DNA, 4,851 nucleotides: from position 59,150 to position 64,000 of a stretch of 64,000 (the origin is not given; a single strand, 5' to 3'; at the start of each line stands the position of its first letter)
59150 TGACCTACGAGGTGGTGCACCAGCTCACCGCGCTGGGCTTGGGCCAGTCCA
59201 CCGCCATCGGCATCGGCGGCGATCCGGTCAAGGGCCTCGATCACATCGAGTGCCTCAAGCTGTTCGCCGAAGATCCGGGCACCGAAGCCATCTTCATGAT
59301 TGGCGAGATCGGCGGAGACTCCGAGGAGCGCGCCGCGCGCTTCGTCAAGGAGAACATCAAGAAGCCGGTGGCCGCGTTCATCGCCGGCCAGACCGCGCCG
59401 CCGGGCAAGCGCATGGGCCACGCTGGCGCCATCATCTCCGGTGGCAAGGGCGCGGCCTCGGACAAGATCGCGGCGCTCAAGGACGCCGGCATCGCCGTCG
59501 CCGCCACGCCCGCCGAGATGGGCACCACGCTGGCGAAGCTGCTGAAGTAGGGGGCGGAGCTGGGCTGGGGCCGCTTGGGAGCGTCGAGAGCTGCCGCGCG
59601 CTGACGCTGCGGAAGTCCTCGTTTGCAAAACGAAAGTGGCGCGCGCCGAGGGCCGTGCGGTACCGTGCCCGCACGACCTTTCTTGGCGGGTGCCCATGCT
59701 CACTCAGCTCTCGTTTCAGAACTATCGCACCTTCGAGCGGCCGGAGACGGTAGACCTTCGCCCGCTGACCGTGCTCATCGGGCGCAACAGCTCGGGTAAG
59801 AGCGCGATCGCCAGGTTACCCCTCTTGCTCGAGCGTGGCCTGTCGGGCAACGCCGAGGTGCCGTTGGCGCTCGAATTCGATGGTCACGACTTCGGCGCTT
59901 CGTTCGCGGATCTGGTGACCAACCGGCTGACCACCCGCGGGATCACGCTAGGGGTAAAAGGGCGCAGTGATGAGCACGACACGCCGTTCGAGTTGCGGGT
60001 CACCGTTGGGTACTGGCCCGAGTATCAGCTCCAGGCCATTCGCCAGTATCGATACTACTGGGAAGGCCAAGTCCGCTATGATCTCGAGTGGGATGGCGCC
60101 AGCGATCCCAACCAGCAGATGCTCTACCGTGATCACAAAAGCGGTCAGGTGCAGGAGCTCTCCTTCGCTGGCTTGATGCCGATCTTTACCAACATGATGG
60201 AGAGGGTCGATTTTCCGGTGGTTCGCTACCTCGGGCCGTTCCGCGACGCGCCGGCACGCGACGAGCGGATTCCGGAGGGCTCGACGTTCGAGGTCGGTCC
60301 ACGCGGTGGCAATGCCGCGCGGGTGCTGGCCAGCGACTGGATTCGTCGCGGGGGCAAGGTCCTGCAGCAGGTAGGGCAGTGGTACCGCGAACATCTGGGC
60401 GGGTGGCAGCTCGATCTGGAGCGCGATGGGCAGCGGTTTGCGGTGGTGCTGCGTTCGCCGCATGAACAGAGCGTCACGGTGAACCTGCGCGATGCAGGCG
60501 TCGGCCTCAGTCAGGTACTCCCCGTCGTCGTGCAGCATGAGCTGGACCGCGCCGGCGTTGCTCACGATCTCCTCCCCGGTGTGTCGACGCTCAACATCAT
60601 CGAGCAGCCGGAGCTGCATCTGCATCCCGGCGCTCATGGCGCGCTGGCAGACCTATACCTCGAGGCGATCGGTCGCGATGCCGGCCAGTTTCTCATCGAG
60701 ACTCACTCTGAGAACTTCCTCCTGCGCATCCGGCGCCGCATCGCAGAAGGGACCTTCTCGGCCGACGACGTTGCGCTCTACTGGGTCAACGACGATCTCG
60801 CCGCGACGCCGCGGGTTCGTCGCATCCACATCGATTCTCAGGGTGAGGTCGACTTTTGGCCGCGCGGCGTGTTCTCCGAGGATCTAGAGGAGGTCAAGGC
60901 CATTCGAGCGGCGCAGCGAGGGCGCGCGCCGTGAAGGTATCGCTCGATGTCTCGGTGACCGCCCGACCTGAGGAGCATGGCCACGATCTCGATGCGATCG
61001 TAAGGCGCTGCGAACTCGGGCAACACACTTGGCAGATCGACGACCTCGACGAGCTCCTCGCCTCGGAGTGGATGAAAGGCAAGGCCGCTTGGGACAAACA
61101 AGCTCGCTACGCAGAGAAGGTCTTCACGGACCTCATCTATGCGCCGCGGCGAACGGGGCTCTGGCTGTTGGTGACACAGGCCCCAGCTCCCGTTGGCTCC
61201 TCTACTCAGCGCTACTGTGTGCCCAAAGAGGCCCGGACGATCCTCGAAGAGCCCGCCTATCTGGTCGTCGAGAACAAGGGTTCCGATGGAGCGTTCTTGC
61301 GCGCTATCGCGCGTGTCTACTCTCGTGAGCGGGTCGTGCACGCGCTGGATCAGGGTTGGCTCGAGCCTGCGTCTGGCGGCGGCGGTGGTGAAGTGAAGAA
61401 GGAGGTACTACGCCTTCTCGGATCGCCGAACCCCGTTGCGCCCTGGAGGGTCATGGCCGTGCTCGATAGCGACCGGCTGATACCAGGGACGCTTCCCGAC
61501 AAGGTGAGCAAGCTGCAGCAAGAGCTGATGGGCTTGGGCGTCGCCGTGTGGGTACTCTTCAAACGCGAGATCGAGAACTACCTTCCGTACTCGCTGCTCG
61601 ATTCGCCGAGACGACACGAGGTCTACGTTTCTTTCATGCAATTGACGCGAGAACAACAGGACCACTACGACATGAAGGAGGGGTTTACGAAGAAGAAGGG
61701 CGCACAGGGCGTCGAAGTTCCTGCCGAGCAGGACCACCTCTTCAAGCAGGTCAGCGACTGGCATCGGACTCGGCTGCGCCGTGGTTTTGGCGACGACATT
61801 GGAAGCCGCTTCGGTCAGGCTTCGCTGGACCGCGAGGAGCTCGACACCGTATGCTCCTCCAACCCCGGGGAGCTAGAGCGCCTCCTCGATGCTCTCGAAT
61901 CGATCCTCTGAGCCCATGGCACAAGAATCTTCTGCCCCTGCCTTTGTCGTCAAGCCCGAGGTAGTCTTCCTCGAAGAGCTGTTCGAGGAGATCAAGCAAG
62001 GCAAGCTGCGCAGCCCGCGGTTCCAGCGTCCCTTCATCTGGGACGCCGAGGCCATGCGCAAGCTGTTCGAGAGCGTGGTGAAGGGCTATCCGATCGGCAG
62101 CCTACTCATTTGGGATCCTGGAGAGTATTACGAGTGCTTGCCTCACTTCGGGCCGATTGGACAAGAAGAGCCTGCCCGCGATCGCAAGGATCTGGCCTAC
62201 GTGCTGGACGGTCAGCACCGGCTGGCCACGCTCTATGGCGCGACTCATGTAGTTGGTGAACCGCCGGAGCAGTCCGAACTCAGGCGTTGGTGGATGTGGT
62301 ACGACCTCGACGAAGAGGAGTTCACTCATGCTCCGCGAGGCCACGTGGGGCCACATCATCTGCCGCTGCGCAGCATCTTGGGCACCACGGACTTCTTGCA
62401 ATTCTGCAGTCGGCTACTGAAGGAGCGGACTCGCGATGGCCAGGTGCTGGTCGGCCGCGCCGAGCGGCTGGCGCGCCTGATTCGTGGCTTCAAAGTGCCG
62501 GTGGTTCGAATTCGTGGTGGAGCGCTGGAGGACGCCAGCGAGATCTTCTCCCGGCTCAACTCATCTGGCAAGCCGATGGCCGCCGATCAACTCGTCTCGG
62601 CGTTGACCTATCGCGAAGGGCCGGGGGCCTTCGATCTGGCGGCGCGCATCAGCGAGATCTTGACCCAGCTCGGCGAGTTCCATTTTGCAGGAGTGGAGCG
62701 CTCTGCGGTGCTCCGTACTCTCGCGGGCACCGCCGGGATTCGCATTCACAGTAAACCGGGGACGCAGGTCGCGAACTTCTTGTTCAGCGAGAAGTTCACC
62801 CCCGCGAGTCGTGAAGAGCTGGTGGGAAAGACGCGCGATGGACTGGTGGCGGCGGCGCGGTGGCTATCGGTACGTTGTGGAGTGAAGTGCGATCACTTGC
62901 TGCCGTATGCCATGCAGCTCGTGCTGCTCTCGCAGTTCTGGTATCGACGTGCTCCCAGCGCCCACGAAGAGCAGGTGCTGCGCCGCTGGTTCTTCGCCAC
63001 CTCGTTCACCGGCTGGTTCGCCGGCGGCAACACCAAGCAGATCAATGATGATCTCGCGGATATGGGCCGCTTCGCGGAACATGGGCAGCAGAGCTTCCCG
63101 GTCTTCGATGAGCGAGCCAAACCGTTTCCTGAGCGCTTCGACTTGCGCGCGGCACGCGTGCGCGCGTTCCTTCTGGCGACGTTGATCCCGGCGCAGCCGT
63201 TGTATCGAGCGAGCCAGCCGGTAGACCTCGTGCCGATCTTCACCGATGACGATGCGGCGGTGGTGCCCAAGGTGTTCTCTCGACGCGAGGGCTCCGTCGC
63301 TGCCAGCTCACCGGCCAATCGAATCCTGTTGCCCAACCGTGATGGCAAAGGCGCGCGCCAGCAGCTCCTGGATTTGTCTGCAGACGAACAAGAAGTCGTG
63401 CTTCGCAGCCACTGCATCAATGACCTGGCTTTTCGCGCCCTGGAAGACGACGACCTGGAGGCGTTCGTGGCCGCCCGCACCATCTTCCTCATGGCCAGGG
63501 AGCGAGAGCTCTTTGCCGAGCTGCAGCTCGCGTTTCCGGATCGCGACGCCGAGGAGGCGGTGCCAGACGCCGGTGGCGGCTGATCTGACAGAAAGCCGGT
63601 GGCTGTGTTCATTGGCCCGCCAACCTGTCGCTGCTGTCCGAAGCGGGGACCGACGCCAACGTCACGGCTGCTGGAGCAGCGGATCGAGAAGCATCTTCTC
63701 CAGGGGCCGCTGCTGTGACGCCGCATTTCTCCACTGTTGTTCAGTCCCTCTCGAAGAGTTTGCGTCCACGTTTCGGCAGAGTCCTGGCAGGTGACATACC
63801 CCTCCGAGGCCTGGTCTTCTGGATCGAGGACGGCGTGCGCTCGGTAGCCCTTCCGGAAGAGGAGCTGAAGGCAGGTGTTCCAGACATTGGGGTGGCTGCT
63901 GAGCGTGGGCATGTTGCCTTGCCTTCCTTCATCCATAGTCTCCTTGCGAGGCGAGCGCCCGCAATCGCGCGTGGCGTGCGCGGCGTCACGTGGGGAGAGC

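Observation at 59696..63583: Three-gene ATPase, Toprim and DUF262 cassette directly downstream of sucCD: candidate uncharacterised defence system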

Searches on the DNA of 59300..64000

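Call 113: search_rna_families(source=window, start=59300, end=64000, threshold=evalue, max_evalue=0.1)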
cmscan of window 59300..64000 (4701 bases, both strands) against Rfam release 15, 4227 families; matches with E-value up to 0.1: 0.
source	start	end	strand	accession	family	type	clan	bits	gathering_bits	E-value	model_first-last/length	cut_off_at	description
